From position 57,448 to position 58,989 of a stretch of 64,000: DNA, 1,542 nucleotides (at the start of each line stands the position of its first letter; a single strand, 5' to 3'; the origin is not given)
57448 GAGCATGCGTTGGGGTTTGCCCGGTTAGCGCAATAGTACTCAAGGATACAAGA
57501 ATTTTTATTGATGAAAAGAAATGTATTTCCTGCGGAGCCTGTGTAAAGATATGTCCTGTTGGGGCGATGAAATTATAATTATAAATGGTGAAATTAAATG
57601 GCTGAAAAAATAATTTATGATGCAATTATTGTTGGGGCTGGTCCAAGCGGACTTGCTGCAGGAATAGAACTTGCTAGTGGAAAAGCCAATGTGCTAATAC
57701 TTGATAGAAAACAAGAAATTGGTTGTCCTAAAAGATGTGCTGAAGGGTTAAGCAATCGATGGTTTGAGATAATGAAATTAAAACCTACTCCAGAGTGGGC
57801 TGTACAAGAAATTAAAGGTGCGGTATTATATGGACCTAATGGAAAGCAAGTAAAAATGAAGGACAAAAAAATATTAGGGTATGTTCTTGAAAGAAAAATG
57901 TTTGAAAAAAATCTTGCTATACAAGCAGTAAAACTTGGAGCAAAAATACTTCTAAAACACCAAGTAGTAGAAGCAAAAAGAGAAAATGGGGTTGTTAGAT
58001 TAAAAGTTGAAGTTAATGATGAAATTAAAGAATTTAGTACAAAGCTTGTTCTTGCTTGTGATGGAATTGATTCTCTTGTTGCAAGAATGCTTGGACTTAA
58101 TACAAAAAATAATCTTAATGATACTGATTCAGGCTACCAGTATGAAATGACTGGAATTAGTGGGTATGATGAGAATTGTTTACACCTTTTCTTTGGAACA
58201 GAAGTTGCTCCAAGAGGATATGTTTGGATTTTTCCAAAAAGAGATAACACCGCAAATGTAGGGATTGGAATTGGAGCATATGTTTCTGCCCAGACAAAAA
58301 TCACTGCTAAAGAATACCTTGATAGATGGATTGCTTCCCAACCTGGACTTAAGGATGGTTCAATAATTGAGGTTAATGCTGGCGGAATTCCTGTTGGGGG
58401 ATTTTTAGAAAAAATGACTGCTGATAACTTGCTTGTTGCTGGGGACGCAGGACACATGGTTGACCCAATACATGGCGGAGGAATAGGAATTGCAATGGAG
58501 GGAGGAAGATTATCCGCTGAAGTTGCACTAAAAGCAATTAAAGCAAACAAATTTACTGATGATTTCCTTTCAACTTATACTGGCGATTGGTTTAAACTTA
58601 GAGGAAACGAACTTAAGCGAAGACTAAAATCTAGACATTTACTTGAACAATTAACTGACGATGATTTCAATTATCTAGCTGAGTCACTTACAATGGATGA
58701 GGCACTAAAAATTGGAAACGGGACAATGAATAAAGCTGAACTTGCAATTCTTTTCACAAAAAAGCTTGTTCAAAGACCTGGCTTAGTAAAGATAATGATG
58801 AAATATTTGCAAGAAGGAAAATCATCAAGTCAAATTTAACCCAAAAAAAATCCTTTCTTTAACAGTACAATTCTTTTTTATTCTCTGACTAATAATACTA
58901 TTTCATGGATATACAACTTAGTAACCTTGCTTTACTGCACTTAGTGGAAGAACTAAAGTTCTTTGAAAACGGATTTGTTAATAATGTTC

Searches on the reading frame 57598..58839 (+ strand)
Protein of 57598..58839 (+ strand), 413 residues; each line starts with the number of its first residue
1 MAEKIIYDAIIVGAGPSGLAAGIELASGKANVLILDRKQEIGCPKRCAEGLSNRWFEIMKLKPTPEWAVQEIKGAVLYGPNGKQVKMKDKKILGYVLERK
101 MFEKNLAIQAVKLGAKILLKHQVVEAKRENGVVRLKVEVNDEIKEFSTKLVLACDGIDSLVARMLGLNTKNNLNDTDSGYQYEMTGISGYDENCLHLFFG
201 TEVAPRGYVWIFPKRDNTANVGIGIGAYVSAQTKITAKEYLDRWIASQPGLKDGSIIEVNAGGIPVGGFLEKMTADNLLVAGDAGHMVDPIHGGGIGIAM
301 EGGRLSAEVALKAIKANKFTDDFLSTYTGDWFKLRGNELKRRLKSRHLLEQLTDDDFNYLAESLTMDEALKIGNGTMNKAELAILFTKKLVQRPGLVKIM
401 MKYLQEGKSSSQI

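Call 63: search_protein_families(library=pfam, proteins=[window:57598-58839:+], max_evalue=0.01)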
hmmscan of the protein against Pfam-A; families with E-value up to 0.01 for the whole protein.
window:57598-58839:+ (413 aa): 12 families
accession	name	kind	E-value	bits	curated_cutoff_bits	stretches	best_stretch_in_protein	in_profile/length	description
PF22578.2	GGR_cat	-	2e-24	85.7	27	1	175-263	1-87/88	Geranylgeranyl reductase catalytic domain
PF01494.25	FAD_binding_3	-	5.1e-18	65.9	22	1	8-301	3-309/349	FAD binding domain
PF01266.30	DAO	-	4.9e-10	39.9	27.9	2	104-224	153-270/353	FAD dependent oxidoreductase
PF00890.30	FAD_binding_2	-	1.9e-07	31.1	20.4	1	8-73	1-68/414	FAD binding domain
PF03486.20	HI0933_like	-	3.6e-06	27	50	1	8-42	2-36/244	HI0933-like protein Rossmann domain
PF07992.20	Pyr_redox_2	-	5.6e-06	26.4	26.1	1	7-39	1-33/291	Pyridine nucleotide-disulphide oxidoreductase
PF12831.13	FAD_oxidored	-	1e-05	25.5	27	1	8-177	1-165/416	FAD dependent oxidoreductase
PF13450.12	NAD_binding_8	-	4.9e-05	24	21.9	1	11-42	1-32/68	NAD(P)-binding Rossmann-like domain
PF05834.18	Lycopene_cycl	-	5.3e-05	22.9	23.4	1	8-315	1-295/380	Lycopene cyclase protein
PF01946.23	Thi4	-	9.2e-05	22.2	26.2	1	6-125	17-127/235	Thi4 family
PF13738.12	Pyr_redox_3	-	0.00036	20.3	30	1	10-39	1-31/305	Pyridine nucleotide-disulphide oxidoreductase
PF00070.33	Pyr_redox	-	0.0043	18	22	0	9-47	2-42/82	Pyridine nucleotide-disulphide oxidoreductase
